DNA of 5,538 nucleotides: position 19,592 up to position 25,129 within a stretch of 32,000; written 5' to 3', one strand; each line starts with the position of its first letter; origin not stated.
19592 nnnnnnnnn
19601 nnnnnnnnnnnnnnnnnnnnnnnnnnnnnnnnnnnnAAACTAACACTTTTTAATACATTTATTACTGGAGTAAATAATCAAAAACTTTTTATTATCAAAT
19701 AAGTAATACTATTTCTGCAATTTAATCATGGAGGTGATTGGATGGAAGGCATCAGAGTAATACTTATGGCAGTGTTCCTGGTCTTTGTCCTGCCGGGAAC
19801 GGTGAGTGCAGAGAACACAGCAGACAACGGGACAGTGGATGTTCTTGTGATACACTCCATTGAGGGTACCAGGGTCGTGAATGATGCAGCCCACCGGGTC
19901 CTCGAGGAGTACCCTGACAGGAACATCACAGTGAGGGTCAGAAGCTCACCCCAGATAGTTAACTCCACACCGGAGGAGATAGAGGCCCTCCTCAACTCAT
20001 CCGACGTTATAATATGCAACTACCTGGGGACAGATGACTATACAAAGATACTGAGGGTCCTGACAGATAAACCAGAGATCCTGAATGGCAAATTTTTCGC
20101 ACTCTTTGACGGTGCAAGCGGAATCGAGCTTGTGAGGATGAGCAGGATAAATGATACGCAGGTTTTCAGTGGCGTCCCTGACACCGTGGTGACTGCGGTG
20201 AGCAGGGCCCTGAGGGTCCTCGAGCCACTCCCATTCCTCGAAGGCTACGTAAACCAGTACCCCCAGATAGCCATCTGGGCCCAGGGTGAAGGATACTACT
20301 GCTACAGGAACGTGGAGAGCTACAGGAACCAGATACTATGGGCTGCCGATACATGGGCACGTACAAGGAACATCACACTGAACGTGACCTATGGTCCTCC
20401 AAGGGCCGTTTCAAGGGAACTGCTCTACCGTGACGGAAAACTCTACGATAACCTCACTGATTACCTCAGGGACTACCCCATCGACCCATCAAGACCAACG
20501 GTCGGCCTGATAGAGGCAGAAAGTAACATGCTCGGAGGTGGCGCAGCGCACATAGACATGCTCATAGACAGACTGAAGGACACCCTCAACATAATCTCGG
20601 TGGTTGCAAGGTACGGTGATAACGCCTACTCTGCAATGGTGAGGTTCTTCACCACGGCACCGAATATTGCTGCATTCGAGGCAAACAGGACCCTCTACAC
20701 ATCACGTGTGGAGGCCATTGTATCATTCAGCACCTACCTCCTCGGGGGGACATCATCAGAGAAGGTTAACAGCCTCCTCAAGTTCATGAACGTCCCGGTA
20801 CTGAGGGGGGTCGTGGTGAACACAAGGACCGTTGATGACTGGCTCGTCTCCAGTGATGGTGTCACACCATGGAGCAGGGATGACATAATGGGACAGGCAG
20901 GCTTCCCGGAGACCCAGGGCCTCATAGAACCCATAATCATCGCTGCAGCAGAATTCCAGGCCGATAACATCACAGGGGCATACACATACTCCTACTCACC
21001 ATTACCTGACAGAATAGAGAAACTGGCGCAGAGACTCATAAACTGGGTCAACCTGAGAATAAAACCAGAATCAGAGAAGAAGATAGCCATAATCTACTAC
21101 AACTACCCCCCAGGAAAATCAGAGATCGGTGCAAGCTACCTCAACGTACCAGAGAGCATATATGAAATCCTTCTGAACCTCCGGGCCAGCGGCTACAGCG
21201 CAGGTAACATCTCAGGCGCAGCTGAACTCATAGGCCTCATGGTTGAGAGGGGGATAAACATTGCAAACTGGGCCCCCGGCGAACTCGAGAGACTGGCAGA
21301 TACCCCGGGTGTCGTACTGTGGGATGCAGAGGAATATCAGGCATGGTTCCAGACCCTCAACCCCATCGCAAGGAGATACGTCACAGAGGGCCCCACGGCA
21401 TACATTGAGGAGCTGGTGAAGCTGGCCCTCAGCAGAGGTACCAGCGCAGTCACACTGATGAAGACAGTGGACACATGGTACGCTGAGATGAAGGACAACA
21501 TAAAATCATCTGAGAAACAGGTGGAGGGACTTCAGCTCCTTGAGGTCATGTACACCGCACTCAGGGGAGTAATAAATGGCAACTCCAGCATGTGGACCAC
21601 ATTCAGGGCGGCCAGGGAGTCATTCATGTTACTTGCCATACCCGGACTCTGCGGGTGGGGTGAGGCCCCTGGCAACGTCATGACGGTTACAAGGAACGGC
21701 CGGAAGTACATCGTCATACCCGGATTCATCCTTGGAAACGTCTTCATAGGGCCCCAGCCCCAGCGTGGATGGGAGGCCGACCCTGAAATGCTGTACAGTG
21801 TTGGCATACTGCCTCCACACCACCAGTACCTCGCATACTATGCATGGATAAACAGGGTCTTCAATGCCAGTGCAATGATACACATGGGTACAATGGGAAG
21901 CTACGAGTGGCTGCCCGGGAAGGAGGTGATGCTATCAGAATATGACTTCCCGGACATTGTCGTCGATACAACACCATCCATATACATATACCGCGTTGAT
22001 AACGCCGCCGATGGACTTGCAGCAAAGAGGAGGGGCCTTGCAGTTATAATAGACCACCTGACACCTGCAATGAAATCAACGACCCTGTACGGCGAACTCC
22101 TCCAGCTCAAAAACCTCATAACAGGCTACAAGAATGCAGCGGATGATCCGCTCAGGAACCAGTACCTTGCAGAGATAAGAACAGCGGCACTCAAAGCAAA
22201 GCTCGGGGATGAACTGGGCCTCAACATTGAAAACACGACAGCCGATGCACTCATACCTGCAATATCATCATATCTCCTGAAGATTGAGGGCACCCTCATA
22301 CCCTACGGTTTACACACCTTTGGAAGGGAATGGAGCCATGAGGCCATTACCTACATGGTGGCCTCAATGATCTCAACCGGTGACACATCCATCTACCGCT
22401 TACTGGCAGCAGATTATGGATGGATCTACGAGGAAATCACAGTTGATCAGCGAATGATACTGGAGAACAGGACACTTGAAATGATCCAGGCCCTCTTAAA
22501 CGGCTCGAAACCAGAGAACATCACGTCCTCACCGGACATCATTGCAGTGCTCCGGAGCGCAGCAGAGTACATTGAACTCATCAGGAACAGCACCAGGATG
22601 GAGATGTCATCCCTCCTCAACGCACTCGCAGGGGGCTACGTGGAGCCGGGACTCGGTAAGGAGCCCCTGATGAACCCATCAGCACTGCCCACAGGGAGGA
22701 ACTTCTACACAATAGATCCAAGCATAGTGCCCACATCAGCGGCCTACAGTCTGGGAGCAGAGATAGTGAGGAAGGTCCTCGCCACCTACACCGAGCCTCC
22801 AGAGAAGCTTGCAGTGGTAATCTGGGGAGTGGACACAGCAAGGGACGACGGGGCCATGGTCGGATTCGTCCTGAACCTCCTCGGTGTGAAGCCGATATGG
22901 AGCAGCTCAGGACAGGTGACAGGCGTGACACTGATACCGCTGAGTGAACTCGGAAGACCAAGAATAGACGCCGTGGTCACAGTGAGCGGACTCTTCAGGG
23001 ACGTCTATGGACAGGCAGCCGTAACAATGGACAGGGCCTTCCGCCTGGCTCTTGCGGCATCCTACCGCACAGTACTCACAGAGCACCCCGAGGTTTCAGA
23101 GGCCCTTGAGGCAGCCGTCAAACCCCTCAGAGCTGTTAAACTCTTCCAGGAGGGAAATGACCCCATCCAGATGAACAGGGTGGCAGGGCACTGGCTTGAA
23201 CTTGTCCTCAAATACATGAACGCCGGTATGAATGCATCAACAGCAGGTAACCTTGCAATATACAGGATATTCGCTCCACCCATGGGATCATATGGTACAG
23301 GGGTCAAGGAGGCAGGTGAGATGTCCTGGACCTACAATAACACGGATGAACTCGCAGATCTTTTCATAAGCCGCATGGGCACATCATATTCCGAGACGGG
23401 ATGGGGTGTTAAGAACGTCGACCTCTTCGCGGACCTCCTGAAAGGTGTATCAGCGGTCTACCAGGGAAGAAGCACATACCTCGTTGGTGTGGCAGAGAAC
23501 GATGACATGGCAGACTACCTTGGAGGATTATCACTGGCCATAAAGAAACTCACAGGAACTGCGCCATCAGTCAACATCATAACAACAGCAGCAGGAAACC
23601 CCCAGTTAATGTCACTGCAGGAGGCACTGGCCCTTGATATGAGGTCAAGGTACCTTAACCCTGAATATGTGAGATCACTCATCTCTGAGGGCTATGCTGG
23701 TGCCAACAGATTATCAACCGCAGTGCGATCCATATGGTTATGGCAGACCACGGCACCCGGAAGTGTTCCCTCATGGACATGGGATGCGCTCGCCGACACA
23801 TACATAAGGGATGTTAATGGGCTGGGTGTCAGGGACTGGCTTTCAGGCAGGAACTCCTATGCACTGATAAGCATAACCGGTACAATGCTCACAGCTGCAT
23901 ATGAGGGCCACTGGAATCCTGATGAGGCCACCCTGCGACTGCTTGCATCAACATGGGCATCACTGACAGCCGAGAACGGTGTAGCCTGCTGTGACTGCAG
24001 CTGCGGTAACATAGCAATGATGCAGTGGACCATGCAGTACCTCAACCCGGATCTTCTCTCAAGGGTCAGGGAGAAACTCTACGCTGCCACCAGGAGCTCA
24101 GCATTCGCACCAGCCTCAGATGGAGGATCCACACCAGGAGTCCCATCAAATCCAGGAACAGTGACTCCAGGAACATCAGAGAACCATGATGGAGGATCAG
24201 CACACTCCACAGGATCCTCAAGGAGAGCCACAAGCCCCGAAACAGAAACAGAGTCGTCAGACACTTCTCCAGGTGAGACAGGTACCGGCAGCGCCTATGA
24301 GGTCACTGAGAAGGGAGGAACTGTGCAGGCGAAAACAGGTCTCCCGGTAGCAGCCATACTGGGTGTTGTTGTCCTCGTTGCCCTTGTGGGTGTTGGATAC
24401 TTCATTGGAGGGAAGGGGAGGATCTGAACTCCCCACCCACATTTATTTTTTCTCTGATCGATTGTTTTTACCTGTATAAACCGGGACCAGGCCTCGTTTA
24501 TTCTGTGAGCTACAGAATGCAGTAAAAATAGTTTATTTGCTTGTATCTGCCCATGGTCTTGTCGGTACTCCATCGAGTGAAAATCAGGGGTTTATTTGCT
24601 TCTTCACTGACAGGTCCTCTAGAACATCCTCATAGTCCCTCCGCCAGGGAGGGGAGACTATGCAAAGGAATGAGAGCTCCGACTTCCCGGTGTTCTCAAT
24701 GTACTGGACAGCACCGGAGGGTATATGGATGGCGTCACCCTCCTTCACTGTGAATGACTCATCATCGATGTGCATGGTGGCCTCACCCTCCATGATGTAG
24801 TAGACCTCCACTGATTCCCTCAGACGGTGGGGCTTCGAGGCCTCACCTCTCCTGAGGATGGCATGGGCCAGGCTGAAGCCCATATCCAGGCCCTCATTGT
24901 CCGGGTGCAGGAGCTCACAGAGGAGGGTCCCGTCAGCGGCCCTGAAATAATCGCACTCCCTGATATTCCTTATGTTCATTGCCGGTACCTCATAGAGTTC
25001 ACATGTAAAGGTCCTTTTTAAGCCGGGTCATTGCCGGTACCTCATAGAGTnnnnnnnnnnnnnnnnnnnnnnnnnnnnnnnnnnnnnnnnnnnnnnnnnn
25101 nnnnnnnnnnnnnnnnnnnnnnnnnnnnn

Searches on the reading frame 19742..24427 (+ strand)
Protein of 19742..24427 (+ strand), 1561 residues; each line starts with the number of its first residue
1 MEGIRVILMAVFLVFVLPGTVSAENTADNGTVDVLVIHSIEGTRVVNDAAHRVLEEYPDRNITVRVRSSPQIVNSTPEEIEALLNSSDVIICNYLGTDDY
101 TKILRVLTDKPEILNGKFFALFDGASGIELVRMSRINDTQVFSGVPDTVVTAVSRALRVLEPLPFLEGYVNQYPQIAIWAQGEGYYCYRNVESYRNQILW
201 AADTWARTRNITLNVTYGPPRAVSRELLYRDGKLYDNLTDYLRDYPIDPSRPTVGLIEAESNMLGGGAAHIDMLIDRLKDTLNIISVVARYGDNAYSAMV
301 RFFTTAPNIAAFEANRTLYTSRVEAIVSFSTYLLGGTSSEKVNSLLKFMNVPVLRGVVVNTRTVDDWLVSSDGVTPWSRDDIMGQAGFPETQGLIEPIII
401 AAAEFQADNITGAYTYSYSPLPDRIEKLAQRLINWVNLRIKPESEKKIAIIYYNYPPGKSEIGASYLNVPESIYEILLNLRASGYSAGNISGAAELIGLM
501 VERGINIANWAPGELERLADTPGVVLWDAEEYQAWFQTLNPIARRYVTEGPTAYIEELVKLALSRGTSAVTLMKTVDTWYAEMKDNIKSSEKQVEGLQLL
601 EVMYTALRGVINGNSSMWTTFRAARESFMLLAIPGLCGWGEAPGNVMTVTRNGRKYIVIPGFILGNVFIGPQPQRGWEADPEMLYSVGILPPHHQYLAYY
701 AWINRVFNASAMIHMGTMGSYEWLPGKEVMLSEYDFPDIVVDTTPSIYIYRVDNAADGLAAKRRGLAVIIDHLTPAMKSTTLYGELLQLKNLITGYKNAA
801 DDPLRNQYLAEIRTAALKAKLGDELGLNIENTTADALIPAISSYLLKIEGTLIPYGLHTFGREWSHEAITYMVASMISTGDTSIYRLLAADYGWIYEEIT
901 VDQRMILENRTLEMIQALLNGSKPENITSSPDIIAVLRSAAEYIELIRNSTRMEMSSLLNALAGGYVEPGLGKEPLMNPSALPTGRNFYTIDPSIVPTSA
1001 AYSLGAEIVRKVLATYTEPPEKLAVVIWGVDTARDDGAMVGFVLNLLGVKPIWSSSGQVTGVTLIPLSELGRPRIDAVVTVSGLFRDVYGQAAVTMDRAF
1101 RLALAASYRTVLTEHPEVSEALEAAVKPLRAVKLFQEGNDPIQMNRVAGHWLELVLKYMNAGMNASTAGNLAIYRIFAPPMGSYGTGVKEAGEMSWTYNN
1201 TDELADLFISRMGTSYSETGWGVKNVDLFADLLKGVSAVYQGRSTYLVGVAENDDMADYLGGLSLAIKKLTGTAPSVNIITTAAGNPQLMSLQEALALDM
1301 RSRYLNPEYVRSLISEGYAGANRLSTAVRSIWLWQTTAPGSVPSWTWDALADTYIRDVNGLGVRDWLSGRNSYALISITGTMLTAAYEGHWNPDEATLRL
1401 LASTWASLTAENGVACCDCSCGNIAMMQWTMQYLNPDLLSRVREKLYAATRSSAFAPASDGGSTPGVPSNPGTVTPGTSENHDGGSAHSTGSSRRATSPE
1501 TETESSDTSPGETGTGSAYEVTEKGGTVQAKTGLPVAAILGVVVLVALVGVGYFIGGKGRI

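Call 23: search_protein_families(library=pfam, proteins=[window:19742-24427:+], max_evalue=0.001)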
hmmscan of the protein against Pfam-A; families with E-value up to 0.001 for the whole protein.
window:19742-24427:+ (1561 aa): 1 family
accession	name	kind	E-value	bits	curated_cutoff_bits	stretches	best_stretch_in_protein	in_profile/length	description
PF02514.21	CobN-Mg_chel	-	1.6e-263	877.7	24.5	2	639-1397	354-1089/1090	CobN/Magnesium Chelatase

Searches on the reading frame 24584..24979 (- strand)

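Call 23: search_protein_families(library=pfam, proteins=[window:24584-24979:-], max_evalue=0.001)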
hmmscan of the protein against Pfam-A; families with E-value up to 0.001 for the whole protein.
window:24584-24979:- (131 aa): 8 families
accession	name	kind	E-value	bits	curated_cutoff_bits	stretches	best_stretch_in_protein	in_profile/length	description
PF07883.17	Cupin_2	-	3.4e-15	56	27.2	1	41-108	4-70/70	Cupin domain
PF00190.28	Cupin_1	-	1e-06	28.9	22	1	31-106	29-111/151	Cupin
PF01050.24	MannoseP_isomer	-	1.2e-05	25.9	23.6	1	57-107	50-100/116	Mannose-6-phosphate isomerase C-terminal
PF02311.25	AraC_binding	-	4.6e-05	23.6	21.1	1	48-107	16-74/135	AraC-like ligand binding domain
PF11699.14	CENP-C_C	-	6.3e-05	23.6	29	1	42-101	19-78/85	Mif2/CENP-C like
PF06339.18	Ectoine_synth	-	0.00011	22.9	27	1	32-111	32-110/127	Ectoine synthase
PF05899.18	Cupin_3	-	0.00053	20.1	23.5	1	55-91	24-61/74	EutQ-like cupin domain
PF21621.3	MPI_cupin_dom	-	0.0009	19.6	27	0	55-93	28-66/79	Mannose-6-phosphate isomerase, cupin domain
